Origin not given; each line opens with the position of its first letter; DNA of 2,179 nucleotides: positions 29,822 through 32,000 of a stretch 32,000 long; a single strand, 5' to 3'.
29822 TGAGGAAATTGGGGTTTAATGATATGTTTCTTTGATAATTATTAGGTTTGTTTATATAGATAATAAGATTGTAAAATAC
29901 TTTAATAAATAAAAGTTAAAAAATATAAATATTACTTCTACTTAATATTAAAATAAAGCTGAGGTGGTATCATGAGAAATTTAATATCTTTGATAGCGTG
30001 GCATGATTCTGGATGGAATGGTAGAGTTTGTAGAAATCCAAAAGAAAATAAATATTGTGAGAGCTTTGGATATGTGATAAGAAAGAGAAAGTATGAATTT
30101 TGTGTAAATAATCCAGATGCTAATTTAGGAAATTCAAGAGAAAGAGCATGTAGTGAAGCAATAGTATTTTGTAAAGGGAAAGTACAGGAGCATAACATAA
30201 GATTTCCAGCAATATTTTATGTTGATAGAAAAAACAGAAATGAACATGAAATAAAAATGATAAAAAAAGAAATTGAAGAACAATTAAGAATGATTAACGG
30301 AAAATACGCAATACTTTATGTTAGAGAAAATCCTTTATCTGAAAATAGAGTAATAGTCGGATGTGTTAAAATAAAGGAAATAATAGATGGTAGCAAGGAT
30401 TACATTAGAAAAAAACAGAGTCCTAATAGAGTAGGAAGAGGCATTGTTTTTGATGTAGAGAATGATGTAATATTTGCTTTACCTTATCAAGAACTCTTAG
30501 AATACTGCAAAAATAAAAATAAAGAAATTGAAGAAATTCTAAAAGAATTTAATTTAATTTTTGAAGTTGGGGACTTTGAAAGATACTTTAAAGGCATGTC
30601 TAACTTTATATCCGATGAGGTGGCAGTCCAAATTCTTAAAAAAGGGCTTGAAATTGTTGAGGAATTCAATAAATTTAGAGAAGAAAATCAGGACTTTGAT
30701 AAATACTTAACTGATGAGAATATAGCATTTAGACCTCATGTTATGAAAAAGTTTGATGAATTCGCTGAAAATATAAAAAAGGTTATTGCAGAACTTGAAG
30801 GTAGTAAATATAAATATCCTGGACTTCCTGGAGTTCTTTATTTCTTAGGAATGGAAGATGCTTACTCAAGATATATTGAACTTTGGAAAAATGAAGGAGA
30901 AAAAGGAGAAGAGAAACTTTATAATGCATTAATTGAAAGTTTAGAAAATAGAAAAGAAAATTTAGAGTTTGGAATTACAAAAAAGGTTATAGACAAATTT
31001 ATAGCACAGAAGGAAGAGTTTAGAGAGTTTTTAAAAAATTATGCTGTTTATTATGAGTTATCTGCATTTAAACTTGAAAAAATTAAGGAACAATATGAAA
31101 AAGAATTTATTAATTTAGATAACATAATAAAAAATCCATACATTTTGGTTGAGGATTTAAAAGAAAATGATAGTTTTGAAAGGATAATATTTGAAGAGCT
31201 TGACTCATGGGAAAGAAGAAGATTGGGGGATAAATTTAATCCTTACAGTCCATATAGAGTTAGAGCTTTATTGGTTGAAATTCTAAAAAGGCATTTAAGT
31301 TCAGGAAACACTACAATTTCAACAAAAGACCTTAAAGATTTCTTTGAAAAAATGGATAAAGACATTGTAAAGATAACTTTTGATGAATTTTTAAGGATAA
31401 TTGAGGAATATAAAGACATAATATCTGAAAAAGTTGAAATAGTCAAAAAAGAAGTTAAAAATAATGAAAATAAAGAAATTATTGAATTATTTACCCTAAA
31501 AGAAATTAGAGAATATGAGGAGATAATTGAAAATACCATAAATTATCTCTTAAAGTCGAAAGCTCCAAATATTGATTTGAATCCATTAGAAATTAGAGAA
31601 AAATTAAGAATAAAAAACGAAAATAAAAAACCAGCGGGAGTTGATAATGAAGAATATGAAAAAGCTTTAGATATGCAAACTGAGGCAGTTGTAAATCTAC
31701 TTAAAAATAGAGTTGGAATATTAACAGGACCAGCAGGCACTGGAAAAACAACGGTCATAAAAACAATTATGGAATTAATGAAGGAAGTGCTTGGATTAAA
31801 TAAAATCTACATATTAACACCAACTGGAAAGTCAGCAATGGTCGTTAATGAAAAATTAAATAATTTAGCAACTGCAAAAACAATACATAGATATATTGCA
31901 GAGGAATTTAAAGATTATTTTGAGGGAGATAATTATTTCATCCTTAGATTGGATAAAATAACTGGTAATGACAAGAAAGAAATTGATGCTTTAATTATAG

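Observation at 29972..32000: Long open-ended ORF missing from the ORF track, with a 585-aa N-terminal extension ahead of an SF1 helicase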

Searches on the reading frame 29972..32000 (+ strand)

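Call 5: search_protein_families(library=pfam, proteins=[window:29972-32000:+], max_evalue=1)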
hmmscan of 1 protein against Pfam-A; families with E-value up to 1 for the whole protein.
window:29972-32000:+ (676 aa): 36 families (the best 25 are shown)
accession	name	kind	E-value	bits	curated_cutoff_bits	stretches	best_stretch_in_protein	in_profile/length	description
PF13245.12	AAA_19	-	1e-17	65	25.1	1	569-647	1-77/134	AAA domain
PF13604.12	AAA_30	-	5.4e-11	43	27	1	568-643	5-78/191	AAA domain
PF14490.11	HHH_RecD2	-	2e-09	37.7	27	1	358-447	12-91/92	ATP-dependent RecD2 DNA helicase HHH domain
PF13401.12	AAA_22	-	2.1e-05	25.2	27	1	580-647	6-59/130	AAA domain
PF00580.27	UvrD-helicase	-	0.00015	22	23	1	569-637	4-73/271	UvrD/REP helicase N-terminal domain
PF00270.35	DEAD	-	0.00023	21.4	26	1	568-635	3-71/167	DEAD/DEAH box helicase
PF03193.22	RsgA_GTPase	-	0.00081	19.7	30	1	544-601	71-128/174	RsgA GTPase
PF03215.21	Rad17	-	0.0014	19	23.8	1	575-656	41-120/186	Rad17 P-loop domain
PF12774.13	AAA_6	-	0.0025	17.3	25.2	1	579-603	32-56/327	Hydrolytic ATP binding site of dynein motor region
PF04851.21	ResIII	-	0.0029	18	22.5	1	567-649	6-95/164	Type III restriction enzyme, res subunit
PF00004.35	AAA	-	0.0044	17.9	21.2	1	583-604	2-23/131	ATPase family associated with various cellular activities (AAA)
PF00437.27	T2SSE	-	0.0045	16.1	24.9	1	542-605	104-168/370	Type II/IV secretion system protein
PF13191.12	AAA_16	-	0.0058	17.6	32.6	1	580-604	25-49/167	AAA ATPase domain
PF00910.28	RNA_helicase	-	0.0075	17.2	21.5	1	584-618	3-40/105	RNA helicase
PF00485.24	PRK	-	0.0095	16.2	22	0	584-630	4-46/196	Phosphoribulokinase / Uridine kinase family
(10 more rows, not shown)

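Call 6: search_protein_families(library=padloc, proteins=[window:29972-32000:+], max_evalue=1)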
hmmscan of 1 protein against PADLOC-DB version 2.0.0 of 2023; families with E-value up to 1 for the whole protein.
window:29972-32000:+ (676 aa): 12 families
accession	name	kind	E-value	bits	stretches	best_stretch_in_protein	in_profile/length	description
PDLC05066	PDC-S68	-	1.5e-52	176.9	2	115-645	148-658/1202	-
PDLC05065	PDC-S68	-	3.8e-52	175.3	2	113-645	173-683/1221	-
PDLC05064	PDC-S68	-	4e-36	122.2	2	160-676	281-784/1273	-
PDLC01734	typeIV_RecD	-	2e-14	50.8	1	354-645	146-415/763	RecD_0_IVD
PDLC01148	RecD_like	-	1e-11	41.9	1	566-651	315-393/719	RecD/Tra ATPase fused to N-terminal HHH domain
PDLC04476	PDC-M16A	-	2.8e-11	40.5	1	579-642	25-84/691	-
PDLC02703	PbeA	-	1.3e-05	22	1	543-612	225-294/626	PbeA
PDLC03921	MkoA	-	3.2e-05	19.8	1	510-606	968-1069/1607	-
PDLC04140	mad8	-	9.3e-05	20.1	1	573-631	21-92/314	mads_8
PDLC00290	PtuA1|PtuA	-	0.00044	17.7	1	577-623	21-63/414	AAA ATPase domain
PDLC04173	GajB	-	0.00094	16.2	1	574-634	4-61/471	-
PDLC03920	MkoA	-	0.019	11.2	1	541-601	589-653/1112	-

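Call 7: search_protein_families(library=ncbifam, proteins=[window:29972-32000:+], max_evalue=1)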
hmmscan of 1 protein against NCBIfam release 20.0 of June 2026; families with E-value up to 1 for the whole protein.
window:29972-32000:+ (676 aa): 16 families
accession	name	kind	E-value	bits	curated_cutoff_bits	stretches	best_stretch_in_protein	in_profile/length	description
TIGR01448.2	helicase_RecD2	equivalog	9.2e-27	93.5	500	1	319-648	102-396/713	SF1B family DNA helicase RecD2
TIGR01447.1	recD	equivalog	5.5e-10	38.4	310.15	1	440-635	41-222/597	exodeoxyribonuclease V subunit alpha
NF008394.0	PRK11192.1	equivalog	1.8e-05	23.8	507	1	557-638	18-104/441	ATP-dependent RNA helicase SrmB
NF008127.0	PRK10875.1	equivalog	0.00029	19.5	671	1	563-632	155-226/619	exodeoxyribonuclease V subunit alpha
TIGR02768.1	TraA_Ti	equivalog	0.0045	15.3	590.45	1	437-601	254-397/751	Ti-type conjugative transfer relaxase TraA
NF007601.2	PRK10247.1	equivalog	0.0086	15.6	292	1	573-607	21-55/204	iron efflux ABC transporter ATP-binding subunit FetA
TIGR00972.1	3a0107s01c2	equivalog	0.0095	15.3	343.2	1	572-606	20-54/248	phosphate ABC transporter ATP-binding protein PstB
NF041000.1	ATPase_ComGA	equivalog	0.027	13.5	300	1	565-606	112-155/267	competence type IV pilus ATPase ComGA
NF008932.0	PRK12289.1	equivalog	0.033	13.2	483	1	568-602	168-202/363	small ribosomal subunit biogenesis GTPase RsgA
TIGR02673.1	FtsE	equivalog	0.039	13.6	264.85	1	561-608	10-57/214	cell division ATP-binding protein FtsE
NF008409.0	PRK11231.1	equivalog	0.078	12.3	375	1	574-608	23-57/255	Fe(3+) dicitrate ABC transporter ATP-binding protein FecE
TIGR02982.1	heterocyst_DevA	subfamily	0.08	12.5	295.8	1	574-603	26-55/220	ABC exporter ATP-binding subunit, DevA family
TIGR03771.1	anch_rpt_ABC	equivalog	0.1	12.3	268.8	1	584-611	11-38/223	anchored repeat-type ABC transporter ATP-binding subunit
TIGR03410.1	urea_trans_UrtE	equivalog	0.12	11.8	285.8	1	574-608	21-55/230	urea ABC transporter ATP-binding subunit UrtE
NF001484.0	PRK00331.1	subfamily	0.32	9.3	381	1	454-530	202-276/601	isomerizing glutamine--fructose-6-phosphate transaminase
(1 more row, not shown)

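Call 8: find_homologous_proteins(query=window:29972-32000:+)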
Query window:29972-32000:+ (676 aa): 12 proteins with E <= 0.001 among 8000 candidates.
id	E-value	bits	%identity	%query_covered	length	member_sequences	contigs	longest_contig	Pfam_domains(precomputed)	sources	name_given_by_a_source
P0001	0.0e+0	1102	78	100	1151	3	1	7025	PF13538.13,PF01443.25,PF13604.13,PF13245.13,PF18335.8,PF14490.12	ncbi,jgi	-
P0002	0.0e+0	1014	71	100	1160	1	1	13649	PF13538.13,PF13086.13,PF01443.25,PF13604.13,PF13245.13,PF18335.8,PF13401.13,PF14490.12,PF00580.28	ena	-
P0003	2.2e-169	583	48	100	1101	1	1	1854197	PF13538.13,PF01443.25,PF13604.13,PF13245.13,PF18335.8,PF13401.13,PF09848.16,PF14490.12,PF20720.4,PF00580.28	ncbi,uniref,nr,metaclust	ncbi:ATP-dependent DNA helicase [Methanotorris igneus]|uniref:Exodeoxyribonuclease V n=1 Tax=Methano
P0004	8.5e-165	568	46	100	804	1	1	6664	PF13086.13,PF05127.22,PF05970.21,PF13604.13,PF13245.13,PF13401.13,PF00580.28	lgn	-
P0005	1.2e-137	478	49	75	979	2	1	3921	PF13538.13,PF13086.13,PF01443.25,PF13604.13,PF13245.13,PF18335.8,PF13401.13,PF14490.12,PF00580.28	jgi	-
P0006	3.5e-123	430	41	100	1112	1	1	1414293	PF13538.13,PF01443.25,PF13604.13,PF13245.13,PF14490.12,PF00580.28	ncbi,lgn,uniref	ncbi:AAA family ATPase [Methanocaldococcus indicus]|uniref:AAA family ATPase n=1 Tax=Methanocaldococ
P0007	1.5e-86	309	35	93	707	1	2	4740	PF13604.13,PF13245.13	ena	-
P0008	3.9e-82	295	36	100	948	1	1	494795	PF13538.13,PF13086.13,PF05127.22,PF05970.21,PF01443.25,PF13604.13,PF13245.13,PF18335.8,PF13401.13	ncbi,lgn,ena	-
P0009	7.2e-72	261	31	100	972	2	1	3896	PF13538.13,PF13086.13,PF05970.21,PF01443.25,PF13604.13,PF13245.13,PF13401.13,PF14490.12,PF02562.23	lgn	-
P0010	7.3e-18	82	28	80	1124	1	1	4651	PF13538.13,PF13086.13,PF05970.21,PF01443.25,PF13604.13,PF13245.13,PF13401.13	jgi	jgi:energy-coupling factor transporter ATP-binding protein EcfA2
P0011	6.5e-7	46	21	80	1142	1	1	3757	PF13538.13,PF13086.13,PF01443.25,PF13604.13,PF13245.13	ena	-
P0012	5.2e-4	37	23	78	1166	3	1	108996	PF13538.13,PF13086.13,PF01443.25,PF13604.13,PF13245.13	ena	-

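Call 15: search_protein_families(library=pfam, proteins=[P0001, P0011, P0010], max_evalue=0.01)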
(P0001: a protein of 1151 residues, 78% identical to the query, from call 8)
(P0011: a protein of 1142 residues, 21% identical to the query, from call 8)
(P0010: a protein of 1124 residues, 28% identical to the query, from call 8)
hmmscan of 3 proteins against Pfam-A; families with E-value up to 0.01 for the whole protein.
P0001 (1151 aa): 14 families
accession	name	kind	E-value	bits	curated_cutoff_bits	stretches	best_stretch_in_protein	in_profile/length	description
PF13245.12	AAA_19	-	1.4e-30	106.6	25.1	1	544-686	1-133/134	AAA domain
PF13604.12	AAA_30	-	1.2e-24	87.6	27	1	544-696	6-142/191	AAA domain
PF13538.12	UvrD_C_2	-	1.3e-13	51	27.4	1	935-983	1-52/52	UvrD-like helicase C-terminal domain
PF01443.25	Viral_helicase1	-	8.2e-11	42.6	21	1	930-983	173-227/228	Viral superfamily 1 RNA helicase core domain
PF14490.11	HHH_RecD2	-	1.4e-08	34.9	27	1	333-426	8-91/92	ATP-dependent RecD2 DNA helicase HHH domain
PF18335.7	SH3_13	-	1.6e-08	34.6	41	1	860-895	28-63/65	ATP-dependent RecD-like DNA helicase SH3 domain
PF13401.12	AAA_22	-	8.3e-05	23.4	27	1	555-654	6-97/130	AAA domain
PF13086.12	AAA_11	-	0.00018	21.8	27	0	638-685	212-253/257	AAA domain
PF05970.20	PIF1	-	0.00084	19.4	25.9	1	543-685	12-155/223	PIF1-like helicase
PF00580.27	UvrD-helicase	-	0.00093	19.4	23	1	542-792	2-174/271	UvrD/REP helicase N-terminal domain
PF05127.21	NAT10_TcmA_helicase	-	0.0056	17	22.7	0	559-664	2-112/176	RNA cytidine acetyltransferase NAT10/TcmA, helicase domain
PF02492.25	cobW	-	0.0072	16.4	20.7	0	557-584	3-30/180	CobW/HypB/UreG, nucleotide-binding domain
PF00270.35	DEAD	-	0.0084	16.3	26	0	543-675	3-123/167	DEAD/DEAH box helicase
PF03193.22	RsgA_GTPase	-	0.0091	16.3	30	0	528-588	80-138/174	RsgA GTPase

P0011 (1142 aa): 14 families
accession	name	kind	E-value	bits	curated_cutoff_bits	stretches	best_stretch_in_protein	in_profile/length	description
PF13604.12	AAA_30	-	1.6e-25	90.4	27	1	638-789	4-143/191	AAA domain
PF13245.12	AAA_19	-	9.3e-23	81.3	25.1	1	642-778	3-133/134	AAA domain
PF01443.25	Viral_helicase1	-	1.4e-13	51.6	21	2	1054-1098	179-227/228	Viral superfamily 1 RNA helicase core domain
PF13538.12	UvrD_C_2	-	3.1e-10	40.2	27.4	1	1051-1097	1-51/52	UvrD-like helicase C-terminal domain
PF13086.12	AAA_11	-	1.6e-09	38.3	27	1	734-777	212-253/257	AAA domain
PF24389.1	ORC-CDC6-like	-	0.00028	20.2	27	1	644-672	26-54/571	ORC-CDC6-like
PF13401.12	AAA_22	-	0.0008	20.2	27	1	651-771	6-124/130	AAA domain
PF13191.12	AAA_16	-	0.00091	20.2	32.6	0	641-671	13-45/167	AAA ATPase domain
PF18335.7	SH3_13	-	0.00091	19.4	41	1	969-1011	24-56/65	ATP-dependent RecD-like DNA helicase SH3 domain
PF20720.3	nSTAND3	-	0.0011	19.1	27.2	0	642-672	9-39/155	Novel STAND NTPase 3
PF03193.22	RsgA_GTPase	-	0.0027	18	30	1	637-671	93-127/174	RsgA GTPase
PF02562.22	PhoH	-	0.0048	16.8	27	0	639-676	8-44/205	PhoH-like protein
PF00005.33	ABC_tran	-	0.0057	17.7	25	0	649-675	10-36/137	ABC transporter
PF25199.1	nSTAND_NTPase5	-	0.007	16.6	34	0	622-671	14-62/145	Novel STAND NTPase 5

P0010 (1124 aa): 15 families
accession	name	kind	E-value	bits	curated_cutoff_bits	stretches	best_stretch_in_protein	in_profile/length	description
PF13245.12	AAA_19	-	1.8e-30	106.3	25.1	1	553-687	6-134/134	AAA domain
PF13604.12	AAA_30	-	7.7e-28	98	27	1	558-721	18-160/191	AAA domain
PF13538.12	UvrD_C_2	-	1.2e-13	51.1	27.4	1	913-959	1-51/52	UvrD-like helicase C-terminal domain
PF01443.25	Viral_helicase1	-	4.2e-10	40.3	21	1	562-720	2-135/228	Viral superfamily 1 RNA helicase core domain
PF13086.12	AAA_11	-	3.1e-09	37.4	27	2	643-685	215-253/257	AAA domain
PF05970.20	PIF1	-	6e-07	29.7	25.9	1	561-722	25-194/223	PIF1-like helicase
PF13401.12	AAA_22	-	9.5e-06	26.4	27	1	557-679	4-124/130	AAA domain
PF09848.15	SLFN-g3_helicase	-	8.9e-05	22.4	24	0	562-649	5-87/354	Schlafen group 3, DNA/RNA helicase domain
PF05127.21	NAT10_TcmA_helicase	-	9.1e-05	22.8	22.7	1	562-720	1-162/176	RNA cytidine acetyltransferase NAT10/TcmA, helicase domain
PF18335.7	SH3_13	-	0.00015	21.9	41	1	837-891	16-65/65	ATP-dependent RecD-like DNA helicase SH3 domain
PF14490.11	HHH_RecD2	-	0.002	18.4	27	0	390-441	51-92/92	ATP-dependent RecD2 DNA helicase HHH domain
PF25199.1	nSTAND_NTPase5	-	0.0027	18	34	1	559-611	42-94/145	Novel STAND NTPase 5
PF20720.3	nSTAND3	-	0.0043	17.2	27.2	0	551-585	10-44/155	Novel STAND NTPase 3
PF13191.12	AAA_16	-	0.0049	17.8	32.6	0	551-588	15-59/167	AAA ATPase domain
PF00005.33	ABC_tran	-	0.0061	17.6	25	0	561-601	14-43/137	ABC transporter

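Call 25: search_solved_structures(query=P0001, max_evalue=0.01)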
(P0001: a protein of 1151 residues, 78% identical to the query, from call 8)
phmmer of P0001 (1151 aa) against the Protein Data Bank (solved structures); distinct sequences matched with E-value up to 0.01: 15.
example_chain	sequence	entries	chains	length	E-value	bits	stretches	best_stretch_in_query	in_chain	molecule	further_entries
1w36_D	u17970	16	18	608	4.7e-21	77.3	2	932-1007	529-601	EXODEOXYRIBONUCLEASE V ALPHA CHAIN | RecBCD enzyme subunit RecD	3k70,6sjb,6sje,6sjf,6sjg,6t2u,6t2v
5ld2_D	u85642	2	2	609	4.8e-21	77.3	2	932-1007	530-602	RecBCD enzyme subunit RecD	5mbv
3e1s_A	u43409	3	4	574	4.4e-20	74.1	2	539-692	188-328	Exodeoxyribonuclease V, subunit RecD | Exodeoxyribonuclease V, subunit RecD, putative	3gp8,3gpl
9kwf_B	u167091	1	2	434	1.3e-11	46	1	556-687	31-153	Putative deoxyribonuclease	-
5ftb_A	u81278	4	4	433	1.5e-05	26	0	545-687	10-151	TPR DOMAIN PROTEIN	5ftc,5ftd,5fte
5fhd_A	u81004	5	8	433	2e-05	25.6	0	545-687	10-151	Uncharacterized protein | ATP-dependent DNA helicase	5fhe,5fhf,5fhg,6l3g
5ftf_A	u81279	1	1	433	3.7e-05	24.7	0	545-687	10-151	TPR DOMAIN PROTEIN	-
5o6b_A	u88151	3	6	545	5.3e-05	24.1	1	542-714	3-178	ATP-dependent DNA helicase PIF1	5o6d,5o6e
8xak_A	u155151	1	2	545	5.6e-05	24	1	543-714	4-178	ATP-dependent DNA helicase PIF1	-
7bil_A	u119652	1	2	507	5.7e-05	24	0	862-978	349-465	PIF1 helicase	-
6s3e_A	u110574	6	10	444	0.00021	22.2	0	862-978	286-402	PIF1 helicase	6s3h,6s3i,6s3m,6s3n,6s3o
6s3p_A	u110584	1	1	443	0.00022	22.1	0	862-978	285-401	PIF1 helicase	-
7oar_A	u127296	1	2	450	0.00051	20.9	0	862-978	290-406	Pif1 helicase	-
6xzt_A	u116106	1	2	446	0.00094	20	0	862-978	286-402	PIF1 helicase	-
7ada_A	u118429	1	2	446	0.0013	19.5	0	862-978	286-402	PIF1 helicase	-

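Call 29: find_encoding_contigs(protein=P0001, flank=10000, max_places=4)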
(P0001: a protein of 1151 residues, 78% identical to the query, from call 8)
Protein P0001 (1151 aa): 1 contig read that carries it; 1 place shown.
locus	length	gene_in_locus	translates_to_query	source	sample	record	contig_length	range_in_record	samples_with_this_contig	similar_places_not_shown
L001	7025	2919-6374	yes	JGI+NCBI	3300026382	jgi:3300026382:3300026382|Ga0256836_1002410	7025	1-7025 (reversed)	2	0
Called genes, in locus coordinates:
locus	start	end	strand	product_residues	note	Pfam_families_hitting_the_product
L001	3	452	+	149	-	?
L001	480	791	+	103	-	PF05154:TM2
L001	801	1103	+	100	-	-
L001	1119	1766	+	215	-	-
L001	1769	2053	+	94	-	-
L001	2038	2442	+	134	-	-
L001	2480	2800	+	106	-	-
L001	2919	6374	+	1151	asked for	PF14490:HHH_RecD2, PF01443:Viral_helicase1 (faint), PF13245:AAA_19, PF13604:AAA_30, PF18335:SH3_13, PF13538:UvrD_C_2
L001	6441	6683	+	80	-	-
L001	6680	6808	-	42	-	-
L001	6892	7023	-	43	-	?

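Call 34: find_encoding_contigs(protein=P0003, flank=10000, max_places=2)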
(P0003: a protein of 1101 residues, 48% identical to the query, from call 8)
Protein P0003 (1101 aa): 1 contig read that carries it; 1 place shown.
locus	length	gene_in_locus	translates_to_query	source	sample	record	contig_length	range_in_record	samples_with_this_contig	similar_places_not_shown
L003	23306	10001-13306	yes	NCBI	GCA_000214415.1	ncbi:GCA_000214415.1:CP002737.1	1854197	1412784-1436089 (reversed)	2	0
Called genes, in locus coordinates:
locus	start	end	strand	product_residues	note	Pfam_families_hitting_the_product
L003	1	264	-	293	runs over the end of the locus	PF01209:Ubie_methyltran, PF05175:MTS, PF13489:Methyltransf_23, PF13679:Methyltransf_32, PF13649:Methyltransf_25, PF13847:Methyltransf_31, PF08241:Methyltransf_11, PF08242:Methyltransf_12, +7 more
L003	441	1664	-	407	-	PF04412:AcnX, PF28403:AcnX_2nd, PF28406:AcnX_3rd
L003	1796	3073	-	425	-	PF27326:MJECL32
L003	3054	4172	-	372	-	PF25924:MJECL33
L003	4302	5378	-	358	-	PF19810:HFX_2341_N, PF22665:WHD_DUF6293 (weak)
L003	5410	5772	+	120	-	PF06094:GGACT, PF13772:AIG2_2 (weak)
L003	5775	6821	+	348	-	PF13230:GATase_4, PF13522:GATase_6 (faint)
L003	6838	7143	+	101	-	PF05154:TM2 (weak)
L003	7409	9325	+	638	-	PF13181:TPR_8 (faint), PF00515:TPR_1 (faint), PF07719:TPR_2 (faint), PF13374:TPR_10 (faint), PF13424:TPR_12 (weak)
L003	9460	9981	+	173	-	-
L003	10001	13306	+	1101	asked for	PF13401:AAA_22 (faint), PF14490:HHH_RecD2 (weak), PF00580:UvrD-helicase (weak), PF01443:Viral_helicase1 (faint), PF13245:AAA_19, PF13604:AAA_30, PF18335:SH3_13, PF13538:UvrD_C_2, +2 more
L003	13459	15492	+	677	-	PF07728:AAA_5, PF28529:McrB_lid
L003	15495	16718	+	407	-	PF10117:McrBC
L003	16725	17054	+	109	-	-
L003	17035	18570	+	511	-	PF00753:Lactamase_B (faint), PF12706:Lactamase_B_2 (faint), PF07521:RMMBL (weak)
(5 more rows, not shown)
